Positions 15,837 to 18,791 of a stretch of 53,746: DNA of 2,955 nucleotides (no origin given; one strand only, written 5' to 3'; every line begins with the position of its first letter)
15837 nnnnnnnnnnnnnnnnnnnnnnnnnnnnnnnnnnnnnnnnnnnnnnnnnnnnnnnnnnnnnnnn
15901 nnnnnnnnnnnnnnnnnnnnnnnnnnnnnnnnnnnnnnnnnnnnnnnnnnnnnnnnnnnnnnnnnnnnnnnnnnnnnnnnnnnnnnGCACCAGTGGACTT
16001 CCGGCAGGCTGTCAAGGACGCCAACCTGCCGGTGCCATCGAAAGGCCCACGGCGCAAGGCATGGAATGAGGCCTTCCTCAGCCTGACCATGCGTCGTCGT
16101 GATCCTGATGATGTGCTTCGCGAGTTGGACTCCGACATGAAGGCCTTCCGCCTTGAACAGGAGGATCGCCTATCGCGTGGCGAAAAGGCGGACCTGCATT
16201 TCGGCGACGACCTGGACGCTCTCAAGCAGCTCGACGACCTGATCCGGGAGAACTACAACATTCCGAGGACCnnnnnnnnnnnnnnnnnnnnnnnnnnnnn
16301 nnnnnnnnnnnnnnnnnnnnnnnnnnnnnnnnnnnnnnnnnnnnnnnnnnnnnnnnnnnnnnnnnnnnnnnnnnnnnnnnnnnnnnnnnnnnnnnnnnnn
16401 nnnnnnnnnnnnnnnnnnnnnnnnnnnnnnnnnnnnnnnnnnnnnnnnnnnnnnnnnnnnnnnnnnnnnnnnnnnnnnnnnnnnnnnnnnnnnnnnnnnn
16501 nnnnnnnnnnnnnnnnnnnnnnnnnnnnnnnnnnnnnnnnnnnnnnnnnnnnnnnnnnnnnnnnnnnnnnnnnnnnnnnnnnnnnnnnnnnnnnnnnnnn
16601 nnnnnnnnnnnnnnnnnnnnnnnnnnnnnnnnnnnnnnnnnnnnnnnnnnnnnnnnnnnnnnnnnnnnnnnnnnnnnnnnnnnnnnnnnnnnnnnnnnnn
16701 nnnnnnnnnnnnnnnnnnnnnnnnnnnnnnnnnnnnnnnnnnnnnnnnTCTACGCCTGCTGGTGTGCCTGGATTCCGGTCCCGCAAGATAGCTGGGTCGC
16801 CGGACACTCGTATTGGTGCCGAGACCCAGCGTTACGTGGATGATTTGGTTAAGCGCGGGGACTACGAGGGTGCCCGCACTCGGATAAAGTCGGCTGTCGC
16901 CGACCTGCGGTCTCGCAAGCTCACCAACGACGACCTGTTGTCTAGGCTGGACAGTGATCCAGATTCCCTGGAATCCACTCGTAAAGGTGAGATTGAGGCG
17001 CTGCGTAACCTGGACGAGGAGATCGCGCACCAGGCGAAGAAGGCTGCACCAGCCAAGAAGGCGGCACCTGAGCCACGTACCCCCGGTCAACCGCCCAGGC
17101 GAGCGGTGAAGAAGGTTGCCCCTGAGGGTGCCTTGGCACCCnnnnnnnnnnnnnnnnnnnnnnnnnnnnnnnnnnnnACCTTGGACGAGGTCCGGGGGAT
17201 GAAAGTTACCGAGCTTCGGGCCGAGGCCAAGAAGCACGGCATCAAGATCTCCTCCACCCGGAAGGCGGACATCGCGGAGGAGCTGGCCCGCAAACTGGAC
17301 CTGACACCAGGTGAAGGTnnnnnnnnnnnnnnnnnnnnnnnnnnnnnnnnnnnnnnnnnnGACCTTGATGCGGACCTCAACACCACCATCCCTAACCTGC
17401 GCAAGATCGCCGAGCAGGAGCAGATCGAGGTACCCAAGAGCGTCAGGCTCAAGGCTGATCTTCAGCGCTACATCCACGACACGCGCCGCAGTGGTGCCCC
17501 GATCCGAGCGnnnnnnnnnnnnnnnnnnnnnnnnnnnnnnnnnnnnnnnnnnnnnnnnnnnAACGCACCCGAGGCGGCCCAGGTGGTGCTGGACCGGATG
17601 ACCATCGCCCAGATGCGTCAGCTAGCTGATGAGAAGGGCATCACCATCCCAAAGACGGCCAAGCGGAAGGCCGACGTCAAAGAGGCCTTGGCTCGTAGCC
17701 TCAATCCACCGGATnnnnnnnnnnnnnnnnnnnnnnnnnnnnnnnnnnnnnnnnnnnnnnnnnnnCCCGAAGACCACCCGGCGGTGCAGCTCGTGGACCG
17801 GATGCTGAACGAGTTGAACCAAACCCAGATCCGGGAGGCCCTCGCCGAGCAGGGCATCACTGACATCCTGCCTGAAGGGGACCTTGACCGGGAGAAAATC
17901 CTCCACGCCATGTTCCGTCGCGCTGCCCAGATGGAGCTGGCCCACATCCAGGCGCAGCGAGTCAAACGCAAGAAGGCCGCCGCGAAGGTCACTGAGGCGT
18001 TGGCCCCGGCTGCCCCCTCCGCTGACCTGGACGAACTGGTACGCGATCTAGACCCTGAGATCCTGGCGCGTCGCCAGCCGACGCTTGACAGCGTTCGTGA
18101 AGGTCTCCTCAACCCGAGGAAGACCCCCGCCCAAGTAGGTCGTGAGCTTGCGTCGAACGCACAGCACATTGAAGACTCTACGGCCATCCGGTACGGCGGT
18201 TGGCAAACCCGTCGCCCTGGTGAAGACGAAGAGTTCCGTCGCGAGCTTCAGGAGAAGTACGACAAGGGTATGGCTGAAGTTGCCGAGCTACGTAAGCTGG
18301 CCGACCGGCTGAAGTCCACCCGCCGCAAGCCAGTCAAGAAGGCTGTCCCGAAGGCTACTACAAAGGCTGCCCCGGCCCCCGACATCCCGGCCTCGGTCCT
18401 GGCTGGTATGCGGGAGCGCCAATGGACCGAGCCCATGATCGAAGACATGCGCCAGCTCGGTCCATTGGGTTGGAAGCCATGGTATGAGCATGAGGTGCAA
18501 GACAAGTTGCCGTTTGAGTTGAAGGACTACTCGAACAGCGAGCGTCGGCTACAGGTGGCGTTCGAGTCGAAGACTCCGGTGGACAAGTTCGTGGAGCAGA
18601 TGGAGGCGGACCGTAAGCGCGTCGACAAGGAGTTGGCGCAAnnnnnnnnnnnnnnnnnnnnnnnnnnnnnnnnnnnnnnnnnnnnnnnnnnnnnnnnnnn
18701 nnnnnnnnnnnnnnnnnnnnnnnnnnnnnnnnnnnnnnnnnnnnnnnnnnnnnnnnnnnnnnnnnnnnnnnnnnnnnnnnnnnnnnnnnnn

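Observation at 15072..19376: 1434-aa ADP-ribosyltransferase-like megaprotein inside the head-assembly module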

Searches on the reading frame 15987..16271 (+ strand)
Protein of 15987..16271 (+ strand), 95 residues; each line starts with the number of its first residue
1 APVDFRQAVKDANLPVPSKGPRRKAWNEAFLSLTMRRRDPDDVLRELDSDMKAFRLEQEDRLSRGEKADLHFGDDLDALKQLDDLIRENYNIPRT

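Call 90: search_solved_structures(query=A3, max_evalue=1)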
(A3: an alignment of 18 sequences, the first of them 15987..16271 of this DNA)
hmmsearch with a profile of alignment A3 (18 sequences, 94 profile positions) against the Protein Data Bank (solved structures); distinct sequences matched with E-value up to 1: 8.
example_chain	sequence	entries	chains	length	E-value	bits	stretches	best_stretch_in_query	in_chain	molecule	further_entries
8egs_J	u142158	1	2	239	0.12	16.1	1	34-90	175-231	Lower collar protein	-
8egr_J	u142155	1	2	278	0.16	15.7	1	34-90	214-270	gp16, tail stem protein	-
9hsa_A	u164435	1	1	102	0.3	14.8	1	27-59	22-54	X55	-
7k3z_A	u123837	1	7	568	0.62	13.8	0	4-44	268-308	60 kDa chaperonin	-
3psx_A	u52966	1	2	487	0.85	13.4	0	41-85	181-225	Bifunctional P-450/NADPH-P450 reductase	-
4zf6_A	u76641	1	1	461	0.91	13.3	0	41-85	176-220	Bifunctional P-450/NADPH-P450 reductase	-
4zf8_A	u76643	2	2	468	0.93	13.3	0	41-85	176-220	Bifunctional P-450/NADPH-P450 reductase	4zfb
4hgg_A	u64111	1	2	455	0.95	13.2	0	41-85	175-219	Bifunctional P-450/NADPH-P450 reductase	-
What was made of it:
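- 15987..16271 (+): Conserved helical block 2 (aa 306-400), function unknown. No PDB match (call 90).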

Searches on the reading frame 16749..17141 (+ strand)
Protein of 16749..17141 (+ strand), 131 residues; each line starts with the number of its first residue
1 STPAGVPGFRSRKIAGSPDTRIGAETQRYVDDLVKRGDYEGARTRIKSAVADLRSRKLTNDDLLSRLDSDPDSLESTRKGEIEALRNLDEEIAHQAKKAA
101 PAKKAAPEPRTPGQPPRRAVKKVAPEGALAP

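Call 33: search_protein_families(library=pfam, proteins=[window:16749-17141:+], max_evalue=1)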
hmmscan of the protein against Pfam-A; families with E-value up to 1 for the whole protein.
window:16749-17141:+ (131 aa): 1 family
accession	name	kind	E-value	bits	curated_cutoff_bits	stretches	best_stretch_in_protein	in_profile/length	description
PF25243.1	WAV3_C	-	0.15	12.4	39.1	1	33-79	23-70/76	E3 ubiquitin-protein ligase WAV3-like, C-terminal domain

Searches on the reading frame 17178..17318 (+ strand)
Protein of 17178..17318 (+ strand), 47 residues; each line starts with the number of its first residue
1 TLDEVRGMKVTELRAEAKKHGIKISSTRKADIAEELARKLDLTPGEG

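Call 33: search_protein_families(library=pfam, proteins=[window:17178-17318:+], max_evalue=1)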
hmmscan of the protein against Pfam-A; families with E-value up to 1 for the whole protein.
seq(47 aa): 4 families
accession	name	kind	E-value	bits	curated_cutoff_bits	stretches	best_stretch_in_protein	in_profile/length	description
PF07498.18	Rho_N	-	4.6e-05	23.7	24.9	1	7-36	4-34/43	Rho termination factor, N-terminal domain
PF02037.33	SAP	-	0.00011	22.1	23.9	1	6-25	3-22/37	SAP domain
PF18953.6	SAP_new25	-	0.0077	16.3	26.3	1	11-41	11-40/51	SAP domain-containing new25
PF03793.24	PASTA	-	0.019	15.3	23.2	1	3-27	4-28/64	PASTA domain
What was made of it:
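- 17196..17291 (+): HeH/SAP/Rho_N repeat 1 (aa 709-740). Pfam Rho_N E 5e-5, SAP 1e-4 (call 33).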

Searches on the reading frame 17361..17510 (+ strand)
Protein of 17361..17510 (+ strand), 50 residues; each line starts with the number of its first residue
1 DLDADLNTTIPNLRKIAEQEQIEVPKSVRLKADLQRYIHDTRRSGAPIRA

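Call 33: search_protein_families(library=pfam, proteins=[window:17361-17510:+], max_evalue=1)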
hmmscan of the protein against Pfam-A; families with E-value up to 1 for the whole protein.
seq(50 aa): 1 family
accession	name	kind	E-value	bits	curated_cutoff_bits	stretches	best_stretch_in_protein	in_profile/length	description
PF12949.13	HeH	-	0.021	15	28.9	1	8-36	4-31/35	HeH/LEM domain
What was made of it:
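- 17379..17486 (+): HeH repeat 2 (aa 770-805). Pfam HeH E 0.02 (call 33).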

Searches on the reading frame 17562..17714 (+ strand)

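Call 33: search_protein_families(library=pfam, proteins=[window:17562-17714:+], max_evalue=1)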
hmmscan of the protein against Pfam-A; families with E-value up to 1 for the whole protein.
seq(51 aa): 3 families
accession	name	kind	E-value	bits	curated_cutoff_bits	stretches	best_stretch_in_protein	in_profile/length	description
PF07498.18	Rho_N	-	0.022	15.1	24.9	1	10-35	2-27/43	Rho termination factor, N-terminal domain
PF12949.13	HeH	-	0.15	12.2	28.9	1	12-34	3-25/35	HeH/LEM domain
PF02796.21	HTH_7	-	0.16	12.5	23.8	1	12-35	8-30/45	Helix-turn-helix domain of resolvase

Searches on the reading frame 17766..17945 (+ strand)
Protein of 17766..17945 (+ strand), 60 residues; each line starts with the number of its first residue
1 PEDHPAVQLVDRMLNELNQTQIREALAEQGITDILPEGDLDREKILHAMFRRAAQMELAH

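Call 33: search_protein_families(library=pfam, proteins=[window:17766-17945:+], max_evalue=1)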
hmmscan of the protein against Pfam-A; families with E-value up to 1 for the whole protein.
seq(60 aa): 0 families
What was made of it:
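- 17787..17921 (+): Possible degenerate HeH repeat 4 (aa 906-950). No Pfam hit (call 33).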

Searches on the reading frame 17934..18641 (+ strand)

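Call 33: search_protein_families(library=pfam, proteins=[window:17934-18641:+], max_evalue=1)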
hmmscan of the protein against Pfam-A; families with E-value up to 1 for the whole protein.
window:17934-18641:+ (236 aa): 1 family
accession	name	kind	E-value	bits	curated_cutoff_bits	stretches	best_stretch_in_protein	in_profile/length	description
PF13997.11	YqjK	-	0.19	12.6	28.1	0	71-92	11-32/73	YqjK-like protein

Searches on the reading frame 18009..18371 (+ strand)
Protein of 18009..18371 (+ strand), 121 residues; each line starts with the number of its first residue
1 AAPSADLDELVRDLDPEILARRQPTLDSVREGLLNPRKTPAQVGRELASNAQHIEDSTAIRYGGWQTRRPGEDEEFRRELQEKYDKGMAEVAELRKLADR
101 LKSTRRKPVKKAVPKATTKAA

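Call 91: search_solved_structures(query=A4, max_evalue=1)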
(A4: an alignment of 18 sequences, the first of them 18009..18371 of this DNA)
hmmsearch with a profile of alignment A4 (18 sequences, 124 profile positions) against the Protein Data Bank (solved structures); distinct sequences matched with E-value up to 1: 2.
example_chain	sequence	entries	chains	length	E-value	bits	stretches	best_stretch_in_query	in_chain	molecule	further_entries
3dzu_D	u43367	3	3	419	0.42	14.3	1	57-105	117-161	Peroxisome proliferator-activated receptor gamma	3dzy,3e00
7xdt_A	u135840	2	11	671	0.49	14.1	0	18-113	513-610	Gem-associated protein 5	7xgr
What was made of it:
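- Tried and rejected: Blocks 2 and 3 also found nothing (calls 90, 91).
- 18009..18371 (+): Conserved helical block 3 (aa 980-1100), function unknown. No PDB match (call 91).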
